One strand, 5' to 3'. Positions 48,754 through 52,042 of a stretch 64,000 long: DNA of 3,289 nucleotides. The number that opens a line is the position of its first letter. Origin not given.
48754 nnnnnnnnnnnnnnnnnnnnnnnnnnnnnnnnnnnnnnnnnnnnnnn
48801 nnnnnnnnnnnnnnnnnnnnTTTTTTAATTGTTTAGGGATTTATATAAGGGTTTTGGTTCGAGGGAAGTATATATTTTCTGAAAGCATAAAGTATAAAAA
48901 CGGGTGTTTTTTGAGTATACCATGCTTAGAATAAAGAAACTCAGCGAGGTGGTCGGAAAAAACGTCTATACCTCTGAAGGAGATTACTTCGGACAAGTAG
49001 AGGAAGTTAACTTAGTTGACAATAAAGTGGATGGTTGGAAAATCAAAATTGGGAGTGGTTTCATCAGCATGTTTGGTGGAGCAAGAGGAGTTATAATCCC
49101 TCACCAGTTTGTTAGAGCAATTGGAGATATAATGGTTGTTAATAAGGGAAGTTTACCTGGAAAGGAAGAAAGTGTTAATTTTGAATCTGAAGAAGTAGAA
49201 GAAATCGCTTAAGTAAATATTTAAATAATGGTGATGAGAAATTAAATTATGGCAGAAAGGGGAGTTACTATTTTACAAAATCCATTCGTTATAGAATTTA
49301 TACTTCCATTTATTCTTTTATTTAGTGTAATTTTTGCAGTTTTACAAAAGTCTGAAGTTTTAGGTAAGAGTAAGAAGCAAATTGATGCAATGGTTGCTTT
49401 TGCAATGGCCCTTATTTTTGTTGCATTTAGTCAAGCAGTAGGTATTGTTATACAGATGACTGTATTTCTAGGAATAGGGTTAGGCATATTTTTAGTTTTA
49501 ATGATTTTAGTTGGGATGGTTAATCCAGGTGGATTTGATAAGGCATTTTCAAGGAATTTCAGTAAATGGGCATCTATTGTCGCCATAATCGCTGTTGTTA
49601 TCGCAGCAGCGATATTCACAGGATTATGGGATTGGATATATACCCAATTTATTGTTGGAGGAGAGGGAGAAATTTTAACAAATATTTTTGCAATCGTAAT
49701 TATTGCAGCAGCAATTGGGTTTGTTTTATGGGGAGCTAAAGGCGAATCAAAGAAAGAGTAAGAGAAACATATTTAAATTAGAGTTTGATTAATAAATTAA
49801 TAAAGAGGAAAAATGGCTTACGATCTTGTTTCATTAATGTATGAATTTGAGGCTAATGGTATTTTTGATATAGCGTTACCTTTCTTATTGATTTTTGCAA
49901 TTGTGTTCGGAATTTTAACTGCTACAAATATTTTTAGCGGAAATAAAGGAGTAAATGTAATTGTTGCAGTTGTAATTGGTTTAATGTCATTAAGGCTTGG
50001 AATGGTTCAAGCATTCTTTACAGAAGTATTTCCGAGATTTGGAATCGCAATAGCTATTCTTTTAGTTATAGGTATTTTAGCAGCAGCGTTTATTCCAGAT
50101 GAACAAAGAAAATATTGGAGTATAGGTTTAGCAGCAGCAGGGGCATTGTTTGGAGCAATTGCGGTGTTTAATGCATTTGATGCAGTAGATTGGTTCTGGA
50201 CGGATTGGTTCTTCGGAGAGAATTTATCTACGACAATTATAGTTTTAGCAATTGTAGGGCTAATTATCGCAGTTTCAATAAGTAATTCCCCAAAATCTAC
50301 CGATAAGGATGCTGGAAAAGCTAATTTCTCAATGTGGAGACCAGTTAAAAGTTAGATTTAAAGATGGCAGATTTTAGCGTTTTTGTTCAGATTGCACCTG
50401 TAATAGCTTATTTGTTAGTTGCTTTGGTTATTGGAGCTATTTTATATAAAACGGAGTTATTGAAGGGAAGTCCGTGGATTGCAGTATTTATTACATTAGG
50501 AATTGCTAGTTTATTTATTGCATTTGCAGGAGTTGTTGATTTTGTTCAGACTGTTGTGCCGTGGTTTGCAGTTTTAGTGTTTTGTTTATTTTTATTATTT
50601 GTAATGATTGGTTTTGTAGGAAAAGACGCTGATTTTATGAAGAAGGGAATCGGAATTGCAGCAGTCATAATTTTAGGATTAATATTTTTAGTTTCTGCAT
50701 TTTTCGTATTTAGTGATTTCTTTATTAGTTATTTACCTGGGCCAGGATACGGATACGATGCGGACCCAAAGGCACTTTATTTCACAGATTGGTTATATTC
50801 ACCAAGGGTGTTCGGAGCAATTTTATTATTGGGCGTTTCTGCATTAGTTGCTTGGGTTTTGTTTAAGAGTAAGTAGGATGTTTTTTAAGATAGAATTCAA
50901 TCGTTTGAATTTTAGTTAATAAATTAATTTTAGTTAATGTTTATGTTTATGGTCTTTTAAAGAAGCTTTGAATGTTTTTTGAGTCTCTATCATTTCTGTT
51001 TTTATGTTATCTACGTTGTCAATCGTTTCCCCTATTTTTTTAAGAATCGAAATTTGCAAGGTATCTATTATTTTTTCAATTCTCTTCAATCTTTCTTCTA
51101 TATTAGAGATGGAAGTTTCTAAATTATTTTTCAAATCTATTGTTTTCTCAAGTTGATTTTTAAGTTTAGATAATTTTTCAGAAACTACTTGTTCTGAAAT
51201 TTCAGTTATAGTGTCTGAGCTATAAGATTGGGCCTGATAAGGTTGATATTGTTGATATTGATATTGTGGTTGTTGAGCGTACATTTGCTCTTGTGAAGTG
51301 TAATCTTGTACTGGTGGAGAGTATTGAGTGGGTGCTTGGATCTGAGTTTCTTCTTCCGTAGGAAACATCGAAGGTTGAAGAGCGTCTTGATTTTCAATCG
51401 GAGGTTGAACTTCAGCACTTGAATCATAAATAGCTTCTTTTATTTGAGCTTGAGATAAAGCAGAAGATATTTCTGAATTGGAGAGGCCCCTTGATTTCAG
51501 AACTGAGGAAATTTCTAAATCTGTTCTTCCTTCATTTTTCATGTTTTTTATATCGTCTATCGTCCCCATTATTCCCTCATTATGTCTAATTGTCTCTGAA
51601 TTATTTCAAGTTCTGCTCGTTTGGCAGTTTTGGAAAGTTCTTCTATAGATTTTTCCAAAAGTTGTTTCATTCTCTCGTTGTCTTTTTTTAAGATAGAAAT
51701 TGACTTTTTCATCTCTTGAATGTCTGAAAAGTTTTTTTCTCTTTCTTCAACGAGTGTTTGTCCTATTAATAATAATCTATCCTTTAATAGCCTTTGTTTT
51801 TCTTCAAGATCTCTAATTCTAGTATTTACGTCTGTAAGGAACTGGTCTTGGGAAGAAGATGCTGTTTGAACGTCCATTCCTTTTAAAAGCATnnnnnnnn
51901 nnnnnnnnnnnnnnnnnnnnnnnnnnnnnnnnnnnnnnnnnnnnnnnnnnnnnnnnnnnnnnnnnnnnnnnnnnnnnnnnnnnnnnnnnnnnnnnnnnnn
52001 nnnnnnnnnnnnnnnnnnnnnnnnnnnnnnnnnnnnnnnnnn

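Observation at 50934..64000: Complete ~13-kb type IV pilus-like locus in an apparently streamlined archaeon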

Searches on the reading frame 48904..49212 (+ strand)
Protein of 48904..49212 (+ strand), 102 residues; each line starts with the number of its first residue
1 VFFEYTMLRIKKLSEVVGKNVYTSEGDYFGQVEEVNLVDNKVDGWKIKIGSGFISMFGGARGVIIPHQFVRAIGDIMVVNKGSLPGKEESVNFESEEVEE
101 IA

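Call 4: search_protein_families(library=pfam, proteins=[window:48904-49212:+], max_evalue=0.1)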
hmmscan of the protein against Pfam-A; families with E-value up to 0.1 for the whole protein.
window:48904-49212:+ (102 aa): 1 family
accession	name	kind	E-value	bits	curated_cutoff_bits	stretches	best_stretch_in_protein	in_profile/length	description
PF05239.21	PRC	-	2.7e-07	30.9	21.2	1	12-81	5-73/78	PRC-barrel domain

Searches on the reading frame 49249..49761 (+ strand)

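Call 4: search_protein_families(library=pfam, proteins=[window:49249-49761:+], max_evalue=0.1)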
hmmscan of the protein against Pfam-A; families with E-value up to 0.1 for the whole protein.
window:49249-49761:+ (170 aa): 2 families
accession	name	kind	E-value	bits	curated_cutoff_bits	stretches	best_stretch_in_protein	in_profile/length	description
PF10101.14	DUF2339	-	0.01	15.1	33.6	0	23-164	385-532/659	Predicted membrane protein (DUF2339)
PF00122.25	E1-E2_ATPase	-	0.099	12.6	28.1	0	16-77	120-176/181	E1-E2 ATPase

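Call 58: search_protein_families(library=ncbifam, proteins=[window:49249-49761:+], max_evalue=0.1)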
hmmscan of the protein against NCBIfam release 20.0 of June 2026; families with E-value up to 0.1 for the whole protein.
window:49249-49761:+ (170 aa): 0 families

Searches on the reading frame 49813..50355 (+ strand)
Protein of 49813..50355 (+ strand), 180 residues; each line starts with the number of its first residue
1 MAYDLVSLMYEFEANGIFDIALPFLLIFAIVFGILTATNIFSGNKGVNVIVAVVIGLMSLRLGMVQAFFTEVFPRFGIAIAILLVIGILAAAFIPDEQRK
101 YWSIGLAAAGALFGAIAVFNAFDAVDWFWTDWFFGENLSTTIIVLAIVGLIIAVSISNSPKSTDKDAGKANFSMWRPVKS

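Call 4: search_protein_families(library=pfam, proteins=[window:49813-50355:+], max_evalue=0.1)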
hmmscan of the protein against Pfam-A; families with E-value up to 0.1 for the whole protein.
window:49813-50355:+ (180 aa): 3 families
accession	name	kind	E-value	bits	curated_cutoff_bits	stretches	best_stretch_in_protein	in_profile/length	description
PF18900.5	DUF5656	-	0.014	15.2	23.3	1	39-126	17-105/242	Protein of unknown function (DUF5656)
PF18169.6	SLATT_6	-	0.058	13.4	27.1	0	53-95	36-76/176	SMODS and SLOG-associating 2TM effector domain 6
PF06532.16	NrsF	-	0.06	13.6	26.8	1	46-154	24-134/204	Negative regulator of sigma F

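Call 58: search_protein_families(library=ncbifam, proteins=[window:49813-50355:+], max_evalue=0.1)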
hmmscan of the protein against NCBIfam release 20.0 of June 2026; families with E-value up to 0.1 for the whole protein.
window:49813-50355:+ (180 aa): 2 families
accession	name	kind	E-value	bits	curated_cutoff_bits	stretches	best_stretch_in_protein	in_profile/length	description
NF033630.1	SLATT_6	subfamily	0.00073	19.3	100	0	52-101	35-85/180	SLATT domain-containing protein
NF047829.1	epilancin_ElxI1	equivalog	0.035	14.1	45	0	112-155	19-61/72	epilancin biosynthesis-related protein ElxI1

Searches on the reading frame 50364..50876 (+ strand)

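Call 4: search_protein_families(library=pfam, proteins=[window:50364-50876:+], max_evalue=0.1)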
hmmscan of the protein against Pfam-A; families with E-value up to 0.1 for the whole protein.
window:50364-50876:+ (170 aa): 1 family
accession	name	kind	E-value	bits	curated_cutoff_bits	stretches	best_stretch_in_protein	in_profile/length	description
PF11511.13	RhodobacterPufX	-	0.085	12.9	25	1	92-115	24-47/67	Intrinsic membrane protein PufX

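Call 58: search_protein_families(library=ncbifam, proteins=[window:50364-50876:+], max_evalue=0.1)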
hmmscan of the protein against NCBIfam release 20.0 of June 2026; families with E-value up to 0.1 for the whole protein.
window:50364-50876:+ (170 aa): 0 families

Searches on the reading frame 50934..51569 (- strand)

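Call 4: search_protein_families(library=pfam, proteins=[window:50934-51569:-], max_evalue=0.1)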
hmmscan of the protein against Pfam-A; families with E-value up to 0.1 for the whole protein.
window:50934-51569:- (211 aa): 6 families
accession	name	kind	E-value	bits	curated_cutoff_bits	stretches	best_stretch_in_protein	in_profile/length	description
PF04799.18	Fzo_mitofusin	-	0.0025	17.7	27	1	103-173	70-140/161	fzo-like conserved region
PF17279.8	DUF5344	-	0.0088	17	27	1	129-191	18-79/87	Family of unknown function (DUF5344)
PF05010.19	TACC_C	-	0.024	14.8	29.9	1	82-207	47-172/201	Transforming acidic coiled-coil-containing protein (TACC), C-terminal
PF04513.17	Baculo_PEP_C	-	0.045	14.2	38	0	133-189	36-97/140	Baculovirus polyhedron envelope protein, PEP, C terminus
PF02895.20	H-kinase_dim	-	0.073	14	23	0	137-177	32-67/68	Signal transducing histidine kinase, homodimeric domain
PF14493.12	HTH_40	-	0.077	13.7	27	0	118-146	54-82/89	Helix-turn-helix domain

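Call 58: search_protein_families(library=ncbifam, proteins=[window:50934-51569:-], max_evalue=0.1)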
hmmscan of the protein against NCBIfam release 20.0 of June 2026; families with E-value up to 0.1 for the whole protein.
window:50934-51569:- (211 aa): 1 family
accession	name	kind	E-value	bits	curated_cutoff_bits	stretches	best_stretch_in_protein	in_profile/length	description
NF048001.1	GTP_morpho_1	equivalog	0.024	14.4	50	0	153-171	25-43/70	GTA head formation protein, RCAP_rcc01685 family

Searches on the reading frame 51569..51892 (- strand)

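Call 4: search_protein_families(library=pfam, proteins=[window:51569-51892:-], max_evalue=0.1)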
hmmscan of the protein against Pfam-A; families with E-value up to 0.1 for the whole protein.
window:51569-51892:- (107 aa): 2 families
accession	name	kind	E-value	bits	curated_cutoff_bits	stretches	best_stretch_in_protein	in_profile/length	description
PF22487.1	CRASP-2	-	0.025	14.6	27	1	51-86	40-77/206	Complement regulator-acquiring surface protein 2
PF13481.12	AAA_25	-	0.097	12.7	27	0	26-96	77-145/195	AAA domain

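Call 58: search_protein_families(library=ncbifam, proteins=[window:51569-51892:-], max_evalue=0.1)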
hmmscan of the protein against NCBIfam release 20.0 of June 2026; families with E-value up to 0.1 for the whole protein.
window:51569-51892:- (107 aa): 1 family
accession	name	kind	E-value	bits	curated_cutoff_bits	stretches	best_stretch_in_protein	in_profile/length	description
NF010524.0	PRK13922.14-4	equivalog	0.048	12.8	332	1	12-103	26-109/270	rod shape-determining protein MreC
